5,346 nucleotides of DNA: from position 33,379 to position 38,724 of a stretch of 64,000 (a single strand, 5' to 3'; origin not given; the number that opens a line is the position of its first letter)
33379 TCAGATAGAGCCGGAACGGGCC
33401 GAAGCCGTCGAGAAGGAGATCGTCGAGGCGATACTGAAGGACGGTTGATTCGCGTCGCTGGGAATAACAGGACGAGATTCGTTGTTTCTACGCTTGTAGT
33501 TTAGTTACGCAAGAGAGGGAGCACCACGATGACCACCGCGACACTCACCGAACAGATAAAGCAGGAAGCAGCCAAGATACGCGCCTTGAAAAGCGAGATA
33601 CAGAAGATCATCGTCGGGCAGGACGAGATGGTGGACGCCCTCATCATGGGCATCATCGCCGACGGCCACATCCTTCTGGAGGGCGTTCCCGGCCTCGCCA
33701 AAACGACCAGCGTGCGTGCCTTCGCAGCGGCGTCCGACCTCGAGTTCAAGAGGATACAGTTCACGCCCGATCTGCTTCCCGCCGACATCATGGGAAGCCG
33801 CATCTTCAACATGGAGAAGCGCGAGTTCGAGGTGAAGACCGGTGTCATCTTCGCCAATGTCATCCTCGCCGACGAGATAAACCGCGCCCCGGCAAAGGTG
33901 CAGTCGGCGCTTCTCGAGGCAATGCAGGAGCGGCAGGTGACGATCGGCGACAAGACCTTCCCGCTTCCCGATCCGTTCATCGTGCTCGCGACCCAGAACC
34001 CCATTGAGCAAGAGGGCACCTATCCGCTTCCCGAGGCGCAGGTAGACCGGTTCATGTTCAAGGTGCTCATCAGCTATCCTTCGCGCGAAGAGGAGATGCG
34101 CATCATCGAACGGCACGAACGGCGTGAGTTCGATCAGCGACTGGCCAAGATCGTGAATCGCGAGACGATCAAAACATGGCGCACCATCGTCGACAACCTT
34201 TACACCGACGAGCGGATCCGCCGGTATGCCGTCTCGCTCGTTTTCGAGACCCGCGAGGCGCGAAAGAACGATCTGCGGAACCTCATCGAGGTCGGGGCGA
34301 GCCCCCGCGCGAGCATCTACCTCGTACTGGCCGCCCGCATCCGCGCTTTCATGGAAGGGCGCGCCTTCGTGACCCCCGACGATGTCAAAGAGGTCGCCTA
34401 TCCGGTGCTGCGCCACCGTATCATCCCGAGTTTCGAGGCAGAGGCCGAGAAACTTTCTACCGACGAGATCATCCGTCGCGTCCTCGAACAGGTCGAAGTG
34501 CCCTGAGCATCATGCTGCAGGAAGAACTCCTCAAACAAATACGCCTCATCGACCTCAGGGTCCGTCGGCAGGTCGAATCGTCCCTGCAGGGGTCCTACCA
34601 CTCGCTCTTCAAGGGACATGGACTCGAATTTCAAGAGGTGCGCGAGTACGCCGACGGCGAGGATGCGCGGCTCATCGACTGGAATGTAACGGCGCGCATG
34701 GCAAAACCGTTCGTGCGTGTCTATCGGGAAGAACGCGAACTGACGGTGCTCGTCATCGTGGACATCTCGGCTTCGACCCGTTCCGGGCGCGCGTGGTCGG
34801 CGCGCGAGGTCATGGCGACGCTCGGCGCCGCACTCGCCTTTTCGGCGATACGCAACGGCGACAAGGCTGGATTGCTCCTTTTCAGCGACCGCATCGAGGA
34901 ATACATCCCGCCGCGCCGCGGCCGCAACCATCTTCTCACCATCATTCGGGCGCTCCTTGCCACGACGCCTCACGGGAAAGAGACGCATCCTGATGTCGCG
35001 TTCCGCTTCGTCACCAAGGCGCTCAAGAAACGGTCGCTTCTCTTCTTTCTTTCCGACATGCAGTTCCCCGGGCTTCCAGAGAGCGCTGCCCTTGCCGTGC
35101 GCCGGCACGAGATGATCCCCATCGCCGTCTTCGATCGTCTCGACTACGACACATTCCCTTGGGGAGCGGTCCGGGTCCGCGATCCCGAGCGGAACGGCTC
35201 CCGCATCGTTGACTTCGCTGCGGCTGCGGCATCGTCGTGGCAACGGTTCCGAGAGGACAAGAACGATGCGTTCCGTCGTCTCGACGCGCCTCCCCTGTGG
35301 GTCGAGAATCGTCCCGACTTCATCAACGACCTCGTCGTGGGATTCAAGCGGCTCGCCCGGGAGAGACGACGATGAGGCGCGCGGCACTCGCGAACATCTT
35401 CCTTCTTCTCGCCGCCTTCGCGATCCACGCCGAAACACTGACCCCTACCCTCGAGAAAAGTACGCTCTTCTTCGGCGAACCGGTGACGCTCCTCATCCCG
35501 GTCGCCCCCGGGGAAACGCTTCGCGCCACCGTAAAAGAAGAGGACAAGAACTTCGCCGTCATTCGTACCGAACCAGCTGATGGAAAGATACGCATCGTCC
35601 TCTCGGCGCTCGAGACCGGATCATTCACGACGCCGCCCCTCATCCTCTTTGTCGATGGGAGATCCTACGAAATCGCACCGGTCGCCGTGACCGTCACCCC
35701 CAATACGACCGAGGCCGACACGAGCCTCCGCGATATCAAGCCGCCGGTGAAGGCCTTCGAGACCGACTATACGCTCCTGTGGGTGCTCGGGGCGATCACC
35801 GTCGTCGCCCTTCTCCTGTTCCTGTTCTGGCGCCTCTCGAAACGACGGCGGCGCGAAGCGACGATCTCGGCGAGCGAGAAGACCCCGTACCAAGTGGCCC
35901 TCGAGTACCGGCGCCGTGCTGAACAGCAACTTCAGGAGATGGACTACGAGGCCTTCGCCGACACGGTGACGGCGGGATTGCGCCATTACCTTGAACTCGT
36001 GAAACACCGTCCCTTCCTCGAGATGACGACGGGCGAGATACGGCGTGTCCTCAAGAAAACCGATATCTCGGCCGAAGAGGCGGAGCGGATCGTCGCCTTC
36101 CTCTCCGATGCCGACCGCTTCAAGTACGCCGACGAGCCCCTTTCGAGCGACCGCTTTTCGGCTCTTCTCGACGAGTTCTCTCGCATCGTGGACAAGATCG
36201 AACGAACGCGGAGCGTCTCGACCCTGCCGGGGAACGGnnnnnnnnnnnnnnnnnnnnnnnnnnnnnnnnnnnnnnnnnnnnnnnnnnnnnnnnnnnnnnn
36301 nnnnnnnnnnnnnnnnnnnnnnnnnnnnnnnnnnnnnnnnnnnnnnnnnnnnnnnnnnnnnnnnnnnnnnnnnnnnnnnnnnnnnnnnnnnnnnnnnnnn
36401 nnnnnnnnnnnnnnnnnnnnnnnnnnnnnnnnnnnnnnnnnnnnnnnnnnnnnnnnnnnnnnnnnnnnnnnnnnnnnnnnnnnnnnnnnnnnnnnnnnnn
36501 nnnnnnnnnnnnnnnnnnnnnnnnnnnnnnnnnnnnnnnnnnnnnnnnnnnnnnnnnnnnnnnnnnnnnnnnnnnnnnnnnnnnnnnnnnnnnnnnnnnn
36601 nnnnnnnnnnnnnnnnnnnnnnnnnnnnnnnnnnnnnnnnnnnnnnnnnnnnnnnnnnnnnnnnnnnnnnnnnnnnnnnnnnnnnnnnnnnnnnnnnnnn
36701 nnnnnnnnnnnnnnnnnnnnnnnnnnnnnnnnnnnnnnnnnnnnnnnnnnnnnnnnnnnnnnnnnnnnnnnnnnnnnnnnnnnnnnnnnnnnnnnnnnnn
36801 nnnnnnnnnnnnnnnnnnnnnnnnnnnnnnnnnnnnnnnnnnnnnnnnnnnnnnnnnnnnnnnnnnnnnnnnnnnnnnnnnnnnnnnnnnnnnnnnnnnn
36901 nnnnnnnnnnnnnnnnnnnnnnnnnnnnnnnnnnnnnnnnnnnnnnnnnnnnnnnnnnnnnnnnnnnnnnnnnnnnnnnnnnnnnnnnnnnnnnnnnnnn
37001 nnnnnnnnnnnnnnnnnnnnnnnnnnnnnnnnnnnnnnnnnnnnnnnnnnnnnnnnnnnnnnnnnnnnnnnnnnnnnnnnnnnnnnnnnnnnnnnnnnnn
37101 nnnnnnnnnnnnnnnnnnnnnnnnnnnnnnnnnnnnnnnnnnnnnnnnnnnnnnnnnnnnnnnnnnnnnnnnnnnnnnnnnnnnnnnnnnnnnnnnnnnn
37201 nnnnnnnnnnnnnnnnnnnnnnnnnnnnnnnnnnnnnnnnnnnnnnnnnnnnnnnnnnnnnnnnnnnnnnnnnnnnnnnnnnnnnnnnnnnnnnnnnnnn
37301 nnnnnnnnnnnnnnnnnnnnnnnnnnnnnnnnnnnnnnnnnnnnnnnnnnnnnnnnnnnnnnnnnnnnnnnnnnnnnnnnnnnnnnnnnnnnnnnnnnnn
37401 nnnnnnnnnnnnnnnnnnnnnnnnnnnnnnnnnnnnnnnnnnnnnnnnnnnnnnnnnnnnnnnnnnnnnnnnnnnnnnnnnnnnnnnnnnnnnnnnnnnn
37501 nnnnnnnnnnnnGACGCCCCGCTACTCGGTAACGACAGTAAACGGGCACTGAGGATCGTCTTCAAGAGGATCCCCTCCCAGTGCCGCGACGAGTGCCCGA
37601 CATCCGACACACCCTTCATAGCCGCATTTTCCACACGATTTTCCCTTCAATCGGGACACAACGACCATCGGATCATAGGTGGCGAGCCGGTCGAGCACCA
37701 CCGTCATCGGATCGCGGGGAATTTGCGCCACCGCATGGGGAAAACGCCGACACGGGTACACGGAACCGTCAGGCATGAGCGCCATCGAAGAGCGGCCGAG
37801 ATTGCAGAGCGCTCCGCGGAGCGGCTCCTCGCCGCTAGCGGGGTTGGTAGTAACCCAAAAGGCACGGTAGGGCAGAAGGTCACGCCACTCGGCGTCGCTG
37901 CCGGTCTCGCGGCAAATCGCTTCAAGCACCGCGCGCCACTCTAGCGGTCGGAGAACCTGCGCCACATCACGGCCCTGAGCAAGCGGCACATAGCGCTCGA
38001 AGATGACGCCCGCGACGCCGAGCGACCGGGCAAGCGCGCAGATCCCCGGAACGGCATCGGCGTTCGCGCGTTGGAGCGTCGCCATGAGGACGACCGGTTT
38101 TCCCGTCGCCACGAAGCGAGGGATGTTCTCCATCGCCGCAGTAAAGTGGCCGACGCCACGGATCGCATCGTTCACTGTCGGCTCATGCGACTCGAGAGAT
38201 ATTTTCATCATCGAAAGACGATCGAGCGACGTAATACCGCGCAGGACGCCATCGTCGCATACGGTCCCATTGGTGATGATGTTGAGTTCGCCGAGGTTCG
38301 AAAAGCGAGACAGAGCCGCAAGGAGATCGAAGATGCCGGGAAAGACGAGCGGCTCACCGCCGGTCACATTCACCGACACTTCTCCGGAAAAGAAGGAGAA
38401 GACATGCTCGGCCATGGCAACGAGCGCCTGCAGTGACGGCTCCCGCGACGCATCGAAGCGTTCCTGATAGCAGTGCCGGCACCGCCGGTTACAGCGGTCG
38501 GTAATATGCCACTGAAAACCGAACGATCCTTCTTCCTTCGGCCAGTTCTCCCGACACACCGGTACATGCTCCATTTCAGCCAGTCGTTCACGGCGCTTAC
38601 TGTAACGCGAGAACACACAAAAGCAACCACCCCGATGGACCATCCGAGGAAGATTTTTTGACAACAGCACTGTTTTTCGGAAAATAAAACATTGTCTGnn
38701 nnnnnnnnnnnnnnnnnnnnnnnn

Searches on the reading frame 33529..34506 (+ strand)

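Call 84: search_protein_families(library=pfam, proteins=[window:33529-34506:+], max_evalue=0.001)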
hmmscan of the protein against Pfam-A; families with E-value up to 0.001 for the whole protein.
window:33529-34506:+ (325 aa): 8 families
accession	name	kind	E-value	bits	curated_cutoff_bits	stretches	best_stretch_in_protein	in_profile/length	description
PF07726.17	AAA_3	-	4.4e-65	217.9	27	1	47-177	1-131/131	ATPase family associated with various cellular activities (AAA)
PF17863.7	AAA_lid_2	-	1.4e-23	82.8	22.7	1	252-317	8-73/74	AAA lid domain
PF20030.5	bpMoxR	-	3e-15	56.3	27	1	16-193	2-178/205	MoxR domain in the MoxR-vWA-beta-propeller ternary systems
PF07728.20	AAA_5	-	1.4e-14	54.7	22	1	47-175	1-139/139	AAA domain (dynein-related subfamily)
PF00004.35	AAA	-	1.8e-05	25.7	21.2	1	48-159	1-111/131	ATPase family associated with various cellular activities (AAA)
PF00158.32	Sigma54_activat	-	3.6e-05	23.9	20.2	1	44-161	21-147/168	Sigma-54 interaction domain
PF00493.29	MCM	-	8.8e-05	22.1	23.3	1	6-159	18-174/224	MCM P-loop domain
PF05496.18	RuvB_N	-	0.00042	20.5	27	0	46-139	34-115/159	Holliday junction DNA helicase RuvB P-loop domain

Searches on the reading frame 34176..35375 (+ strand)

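Call 83: search_protein_families(library=pfam, proteins=[window:34176-35375:+], max_evalue=0.00001)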
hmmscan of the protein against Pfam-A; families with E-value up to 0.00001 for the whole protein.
window:34176-35375:+ (399 aa): 2 families
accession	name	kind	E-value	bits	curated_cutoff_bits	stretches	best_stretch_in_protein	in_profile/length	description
PF01882.25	DUF58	-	6.5e-51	173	23.4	1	154-350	1-201/216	Protein of unknown function DUF58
PF13519.12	VWA_2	-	5.8e-13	49.8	27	1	191-295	1-106/107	von Willebrand factor type A domain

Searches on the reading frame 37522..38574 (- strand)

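Call 3: search_protein_families(library=pfam, proteins=[window:37522-38574:-], max_evalue=0.1)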
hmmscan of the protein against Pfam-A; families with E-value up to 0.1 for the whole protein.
window:37522-38574:- (350 aa): 3 families
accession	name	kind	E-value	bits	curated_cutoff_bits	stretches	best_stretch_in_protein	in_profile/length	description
PF04055.27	Radical_SAM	-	3.4e-18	66.8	29.5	1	24-166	3-149/166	Radical SAM superfamily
PF13186.11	SPASM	-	0.0072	17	21.5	1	257-297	1-46/67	Iron-sulfur cluster-binding domain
PF13353.11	Fer4_12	-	0.069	13.9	22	0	26-87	13-73/137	4Fe-4S single cluster domain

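Call 4: search_protein_families(library=ncbifam, proteins=[window:37522-38574:-], max_evalue=0.1)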
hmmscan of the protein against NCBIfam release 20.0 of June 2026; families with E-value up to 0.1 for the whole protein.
window:37522-38574:- (350 aa): 60 families (the best 25 are shown)
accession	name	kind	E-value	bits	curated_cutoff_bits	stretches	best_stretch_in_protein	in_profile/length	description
TIGR04082.1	rSAM_for_selen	equivalog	7.1e-34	117.4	350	1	18-343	199-515/516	thio(seleno)oxazole modification radical SAM maturase SbtM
TIGR04340.1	rSAM_ACGX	hypoth_equivalog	3.3e-31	108.8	400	1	18-343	3-337/341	radical SAM/SPASM domain protein, ACGX system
TIGR04303.1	GeoRSP_rSAM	equivalog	1.6e-23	83.8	400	1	20-343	7-324/325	GeoRSP system radical SAM/SPASM protein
TIGR04545.1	rSAM_ahbD_hemeb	equivalog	2.6e-23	83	500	2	21-220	3-201/339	heme b synthase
TIGR04251.1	SCM_rSAM_ScmF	equivalog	3.2e-23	82.7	400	1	22-205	8-192/353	SynChlorMet cassette radical SAM/SPASM protein ScmF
TIGR04053.2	TIGR04053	equivalog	9.4e-23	81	395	2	20-222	10-212/366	TIGR04053 family radical SAM/SPASM domain-containing protein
TIGR03962.1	mycofact_rSAM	equivalog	7e-20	71.5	265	1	20-345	14-333/339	mycofactocin radical SAM maturase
TIGR04250.1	SCM_rSAM_ScmE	equivalog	7.5e-19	67.8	400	1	23-181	8-164/358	SynChlorMet cassette radical SAM/SPASM protein ScmE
TIGR04055.1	rSAM_NirJ2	equivalog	5.4e-17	62.3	500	1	21-344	3-323/326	putative heme d1 biosynthesis radical SAM protein NirJ2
TIGR04054.1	rSAM_NirJ1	equivalog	1.6e-16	59.9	650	1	21-222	39-238/387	putative heme d1 biosynthesis radical SAM protein NirJ1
NF038283.1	viperin_w_prok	equivalog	3.5e-16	59.2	180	1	21-138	5-125/281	viperin family antiviral radical SAM protein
TIGR04546.1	rSAM_ahbC_deAc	equivalog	4.4e-16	58.7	650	1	22-221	43-240/390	12,18-didecarboxysiroheme deacetylase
NF050035.1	rSAM_WgK_link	exception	2.1e-15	56.6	650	1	23-188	14-177/367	radical SAM/SPASM peptide maturase WgkB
TIGR04051.1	rSAM_NirJ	equivalog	2.6e-15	56.3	515.45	1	22-188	6-169/354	heme d1 biosynthesis radical SAM protein NirJ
TIGR02666.1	moaA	equivalog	2.4e-14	53.1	284.05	1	24-188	16-186/336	GTP 3',8-cyclase MoaA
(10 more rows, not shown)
